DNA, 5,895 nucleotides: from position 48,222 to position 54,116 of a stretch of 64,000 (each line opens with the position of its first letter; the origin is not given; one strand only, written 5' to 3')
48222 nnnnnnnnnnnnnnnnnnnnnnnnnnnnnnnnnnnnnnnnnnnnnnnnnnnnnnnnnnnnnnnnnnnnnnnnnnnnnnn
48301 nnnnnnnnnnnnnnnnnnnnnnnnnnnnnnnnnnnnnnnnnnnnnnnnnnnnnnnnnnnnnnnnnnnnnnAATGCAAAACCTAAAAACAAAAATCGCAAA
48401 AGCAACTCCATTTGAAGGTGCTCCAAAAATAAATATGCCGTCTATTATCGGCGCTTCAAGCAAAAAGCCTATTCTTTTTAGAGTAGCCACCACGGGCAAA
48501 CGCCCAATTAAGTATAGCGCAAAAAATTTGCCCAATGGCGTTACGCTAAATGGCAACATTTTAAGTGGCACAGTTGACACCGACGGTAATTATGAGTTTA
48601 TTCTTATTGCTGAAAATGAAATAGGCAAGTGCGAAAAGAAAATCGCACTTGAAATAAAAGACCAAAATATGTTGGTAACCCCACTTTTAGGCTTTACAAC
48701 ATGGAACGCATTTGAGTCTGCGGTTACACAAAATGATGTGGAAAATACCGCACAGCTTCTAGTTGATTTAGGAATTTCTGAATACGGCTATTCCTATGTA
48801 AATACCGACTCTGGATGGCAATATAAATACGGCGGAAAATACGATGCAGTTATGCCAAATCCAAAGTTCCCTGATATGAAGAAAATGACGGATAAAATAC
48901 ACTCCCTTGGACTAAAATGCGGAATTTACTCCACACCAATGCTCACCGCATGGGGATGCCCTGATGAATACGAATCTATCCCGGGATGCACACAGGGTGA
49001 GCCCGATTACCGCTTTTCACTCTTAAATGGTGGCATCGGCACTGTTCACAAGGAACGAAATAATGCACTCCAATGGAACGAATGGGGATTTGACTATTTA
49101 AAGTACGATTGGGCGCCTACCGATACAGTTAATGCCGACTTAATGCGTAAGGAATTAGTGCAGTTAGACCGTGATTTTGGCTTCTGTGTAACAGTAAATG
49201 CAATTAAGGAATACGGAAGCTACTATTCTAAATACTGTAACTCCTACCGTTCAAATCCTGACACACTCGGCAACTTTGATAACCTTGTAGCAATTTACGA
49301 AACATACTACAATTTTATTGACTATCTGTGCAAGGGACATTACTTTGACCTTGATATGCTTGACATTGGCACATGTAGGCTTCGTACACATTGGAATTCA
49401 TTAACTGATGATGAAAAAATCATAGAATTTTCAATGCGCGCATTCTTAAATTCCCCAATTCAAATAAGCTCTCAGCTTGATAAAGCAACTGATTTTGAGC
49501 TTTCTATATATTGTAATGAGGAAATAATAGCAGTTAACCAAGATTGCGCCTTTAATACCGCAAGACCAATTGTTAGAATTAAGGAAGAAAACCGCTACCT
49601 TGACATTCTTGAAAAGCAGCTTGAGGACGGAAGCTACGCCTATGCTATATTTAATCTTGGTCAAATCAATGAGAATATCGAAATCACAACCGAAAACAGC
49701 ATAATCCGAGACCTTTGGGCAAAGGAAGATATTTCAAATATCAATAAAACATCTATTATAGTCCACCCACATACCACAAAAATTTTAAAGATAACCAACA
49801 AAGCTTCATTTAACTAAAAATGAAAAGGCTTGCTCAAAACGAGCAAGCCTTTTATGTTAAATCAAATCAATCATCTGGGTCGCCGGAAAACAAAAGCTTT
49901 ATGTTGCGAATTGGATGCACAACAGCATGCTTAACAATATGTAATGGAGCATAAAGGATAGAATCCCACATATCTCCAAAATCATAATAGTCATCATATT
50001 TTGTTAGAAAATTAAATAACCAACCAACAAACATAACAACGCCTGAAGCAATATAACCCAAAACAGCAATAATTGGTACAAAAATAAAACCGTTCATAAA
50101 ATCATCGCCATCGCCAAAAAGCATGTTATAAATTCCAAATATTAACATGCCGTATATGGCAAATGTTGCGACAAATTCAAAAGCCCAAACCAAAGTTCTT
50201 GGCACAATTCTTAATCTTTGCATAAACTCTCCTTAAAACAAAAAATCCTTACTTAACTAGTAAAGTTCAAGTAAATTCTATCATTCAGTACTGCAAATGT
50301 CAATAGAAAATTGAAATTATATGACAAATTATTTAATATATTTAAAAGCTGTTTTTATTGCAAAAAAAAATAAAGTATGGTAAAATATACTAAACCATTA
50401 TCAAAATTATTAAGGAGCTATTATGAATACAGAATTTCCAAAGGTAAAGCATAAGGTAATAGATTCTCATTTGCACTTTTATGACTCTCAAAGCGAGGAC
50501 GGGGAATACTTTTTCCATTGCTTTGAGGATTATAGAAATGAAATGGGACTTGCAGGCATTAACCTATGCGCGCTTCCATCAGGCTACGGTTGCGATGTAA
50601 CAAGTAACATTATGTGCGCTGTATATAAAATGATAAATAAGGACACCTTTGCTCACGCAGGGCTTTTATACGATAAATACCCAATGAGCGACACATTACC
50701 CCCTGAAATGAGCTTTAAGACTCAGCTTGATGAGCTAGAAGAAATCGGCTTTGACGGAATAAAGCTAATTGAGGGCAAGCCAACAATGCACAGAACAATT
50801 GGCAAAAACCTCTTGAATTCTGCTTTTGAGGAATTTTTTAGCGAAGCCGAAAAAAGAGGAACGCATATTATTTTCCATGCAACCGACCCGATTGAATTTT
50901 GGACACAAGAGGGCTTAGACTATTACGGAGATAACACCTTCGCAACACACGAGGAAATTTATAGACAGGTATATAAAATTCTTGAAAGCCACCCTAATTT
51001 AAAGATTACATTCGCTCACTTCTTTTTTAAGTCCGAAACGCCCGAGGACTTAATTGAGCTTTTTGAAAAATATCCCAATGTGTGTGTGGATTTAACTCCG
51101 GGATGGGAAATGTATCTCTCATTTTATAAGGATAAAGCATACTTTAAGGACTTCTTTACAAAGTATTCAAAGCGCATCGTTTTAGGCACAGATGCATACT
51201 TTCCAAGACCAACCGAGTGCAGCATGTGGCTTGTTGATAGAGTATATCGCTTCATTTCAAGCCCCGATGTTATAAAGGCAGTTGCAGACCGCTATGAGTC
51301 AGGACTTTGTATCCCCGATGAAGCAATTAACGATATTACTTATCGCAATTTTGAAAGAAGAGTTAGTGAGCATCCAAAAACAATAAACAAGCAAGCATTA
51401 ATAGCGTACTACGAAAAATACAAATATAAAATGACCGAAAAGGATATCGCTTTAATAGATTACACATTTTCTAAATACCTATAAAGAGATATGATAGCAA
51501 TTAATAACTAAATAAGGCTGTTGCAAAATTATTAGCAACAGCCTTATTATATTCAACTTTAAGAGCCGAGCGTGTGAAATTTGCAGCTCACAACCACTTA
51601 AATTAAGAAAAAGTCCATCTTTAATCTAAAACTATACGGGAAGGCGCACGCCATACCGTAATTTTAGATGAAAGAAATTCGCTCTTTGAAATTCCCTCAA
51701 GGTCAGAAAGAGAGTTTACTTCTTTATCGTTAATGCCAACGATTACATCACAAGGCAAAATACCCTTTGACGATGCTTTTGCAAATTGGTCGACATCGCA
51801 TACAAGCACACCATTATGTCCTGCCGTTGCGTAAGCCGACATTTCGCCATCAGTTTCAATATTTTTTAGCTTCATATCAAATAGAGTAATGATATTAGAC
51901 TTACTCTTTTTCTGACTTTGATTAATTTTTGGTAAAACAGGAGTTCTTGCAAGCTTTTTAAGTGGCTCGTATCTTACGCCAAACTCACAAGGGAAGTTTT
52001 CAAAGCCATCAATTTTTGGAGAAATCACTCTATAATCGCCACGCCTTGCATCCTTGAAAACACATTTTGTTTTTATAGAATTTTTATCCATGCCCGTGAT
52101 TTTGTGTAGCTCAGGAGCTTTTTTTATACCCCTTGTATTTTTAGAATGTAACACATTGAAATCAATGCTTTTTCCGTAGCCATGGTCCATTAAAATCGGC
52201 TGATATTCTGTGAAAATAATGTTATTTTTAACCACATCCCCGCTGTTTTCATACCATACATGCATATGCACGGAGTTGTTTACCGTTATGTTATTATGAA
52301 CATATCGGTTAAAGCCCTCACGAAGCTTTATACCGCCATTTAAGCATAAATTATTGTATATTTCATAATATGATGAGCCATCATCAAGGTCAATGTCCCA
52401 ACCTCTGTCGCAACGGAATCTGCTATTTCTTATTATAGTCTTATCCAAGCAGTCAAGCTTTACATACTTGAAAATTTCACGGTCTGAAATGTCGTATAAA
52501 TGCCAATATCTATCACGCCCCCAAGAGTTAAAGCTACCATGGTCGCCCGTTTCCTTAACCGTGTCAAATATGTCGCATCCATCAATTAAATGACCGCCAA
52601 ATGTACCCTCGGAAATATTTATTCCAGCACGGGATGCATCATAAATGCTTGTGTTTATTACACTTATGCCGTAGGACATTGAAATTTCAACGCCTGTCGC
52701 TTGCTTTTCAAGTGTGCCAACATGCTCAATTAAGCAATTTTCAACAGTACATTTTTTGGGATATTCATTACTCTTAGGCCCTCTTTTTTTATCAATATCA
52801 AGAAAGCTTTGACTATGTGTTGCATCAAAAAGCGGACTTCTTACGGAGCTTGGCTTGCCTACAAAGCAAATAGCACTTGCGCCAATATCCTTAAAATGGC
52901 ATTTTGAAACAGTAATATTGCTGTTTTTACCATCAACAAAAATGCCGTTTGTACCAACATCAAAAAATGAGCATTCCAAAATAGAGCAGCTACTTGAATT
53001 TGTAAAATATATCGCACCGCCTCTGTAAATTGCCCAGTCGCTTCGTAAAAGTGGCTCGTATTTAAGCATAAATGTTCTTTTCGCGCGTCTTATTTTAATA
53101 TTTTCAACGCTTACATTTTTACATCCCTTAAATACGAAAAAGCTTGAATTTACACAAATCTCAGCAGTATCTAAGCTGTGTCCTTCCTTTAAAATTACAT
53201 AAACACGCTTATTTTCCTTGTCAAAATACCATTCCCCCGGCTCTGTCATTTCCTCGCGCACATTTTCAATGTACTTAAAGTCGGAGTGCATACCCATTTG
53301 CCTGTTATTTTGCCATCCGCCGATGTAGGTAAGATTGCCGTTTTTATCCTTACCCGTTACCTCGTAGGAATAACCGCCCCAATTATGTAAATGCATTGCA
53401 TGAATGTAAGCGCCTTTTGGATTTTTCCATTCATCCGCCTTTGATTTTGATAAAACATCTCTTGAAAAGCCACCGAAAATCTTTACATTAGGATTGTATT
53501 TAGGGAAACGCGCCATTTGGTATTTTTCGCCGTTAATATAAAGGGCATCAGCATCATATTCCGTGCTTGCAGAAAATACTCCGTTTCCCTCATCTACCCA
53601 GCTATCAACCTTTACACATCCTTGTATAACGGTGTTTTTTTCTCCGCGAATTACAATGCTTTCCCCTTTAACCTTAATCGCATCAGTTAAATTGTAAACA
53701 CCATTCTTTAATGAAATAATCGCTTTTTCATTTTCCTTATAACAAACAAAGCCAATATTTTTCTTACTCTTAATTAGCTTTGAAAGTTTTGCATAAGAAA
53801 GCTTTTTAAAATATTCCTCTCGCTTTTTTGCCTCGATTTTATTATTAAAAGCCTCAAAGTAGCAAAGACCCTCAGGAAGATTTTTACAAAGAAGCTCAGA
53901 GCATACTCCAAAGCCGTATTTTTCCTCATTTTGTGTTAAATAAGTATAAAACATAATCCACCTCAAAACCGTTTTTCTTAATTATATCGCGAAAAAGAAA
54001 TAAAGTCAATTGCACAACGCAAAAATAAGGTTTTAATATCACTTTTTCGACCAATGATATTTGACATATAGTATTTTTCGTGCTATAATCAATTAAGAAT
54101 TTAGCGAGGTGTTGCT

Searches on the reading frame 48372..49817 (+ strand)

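Call 44: search_protein_families(library=pfam, proteins=[window:48372-49817:+], max_evalue=0.0001)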
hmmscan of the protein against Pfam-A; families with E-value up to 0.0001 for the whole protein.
window:48372-49817:+ (481 aa): 2 families
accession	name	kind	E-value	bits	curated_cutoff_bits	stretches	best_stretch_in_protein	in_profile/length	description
PF16499.11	Melibiase_2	-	3e-14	53.5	23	2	116-202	24-113/284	Alpha galactosidase A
PF17801.7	Melibiase_C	-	1e-07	32.4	22.9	1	410-474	4-71/71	Alpha galactosidase C-terminal beta sandwich domain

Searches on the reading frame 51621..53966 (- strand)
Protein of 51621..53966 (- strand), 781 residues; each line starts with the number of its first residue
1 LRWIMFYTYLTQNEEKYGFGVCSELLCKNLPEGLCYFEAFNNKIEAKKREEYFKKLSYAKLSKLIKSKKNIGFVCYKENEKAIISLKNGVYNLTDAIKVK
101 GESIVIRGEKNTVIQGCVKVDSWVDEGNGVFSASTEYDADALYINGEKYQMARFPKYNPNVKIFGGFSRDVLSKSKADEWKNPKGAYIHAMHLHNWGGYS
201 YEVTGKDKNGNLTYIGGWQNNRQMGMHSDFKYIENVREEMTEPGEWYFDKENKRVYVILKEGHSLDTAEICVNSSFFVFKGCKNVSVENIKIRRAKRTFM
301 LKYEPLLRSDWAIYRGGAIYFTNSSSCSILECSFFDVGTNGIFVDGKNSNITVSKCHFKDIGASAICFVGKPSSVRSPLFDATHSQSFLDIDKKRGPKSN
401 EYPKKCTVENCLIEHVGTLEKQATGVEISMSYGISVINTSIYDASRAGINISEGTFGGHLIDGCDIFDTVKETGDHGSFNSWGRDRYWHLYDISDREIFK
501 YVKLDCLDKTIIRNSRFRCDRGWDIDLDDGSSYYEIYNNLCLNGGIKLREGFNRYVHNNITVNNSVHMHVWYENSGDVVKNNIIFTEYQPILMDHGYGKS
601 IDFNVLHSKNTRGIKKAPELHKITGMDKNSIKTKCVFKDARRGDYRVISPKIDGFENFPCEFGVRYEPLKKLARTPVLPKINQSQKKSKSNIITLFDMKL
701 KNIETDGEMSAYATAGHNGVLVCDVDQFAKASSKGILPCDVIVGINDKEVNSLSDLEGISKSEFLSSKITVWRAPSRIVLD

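Call 44: search_protein_families(library=pfam, proteins=[window:51621-53966:-], max_evalue=0.0001)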
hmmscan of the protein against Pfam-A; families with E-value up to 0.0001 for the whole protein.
window:51621-53966:- (781 aa): 2 families
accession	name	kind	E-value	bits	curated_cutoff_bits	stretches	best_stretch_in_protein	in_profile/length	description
PF13229.12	Beta_helix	-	1.7e-13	50.9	25.9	1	279-370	51-122/158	Right handed beta helix region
PF13180.12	PDZ_2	-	3.7e-05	24.4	27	0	717-758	11-52/80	PDZ domain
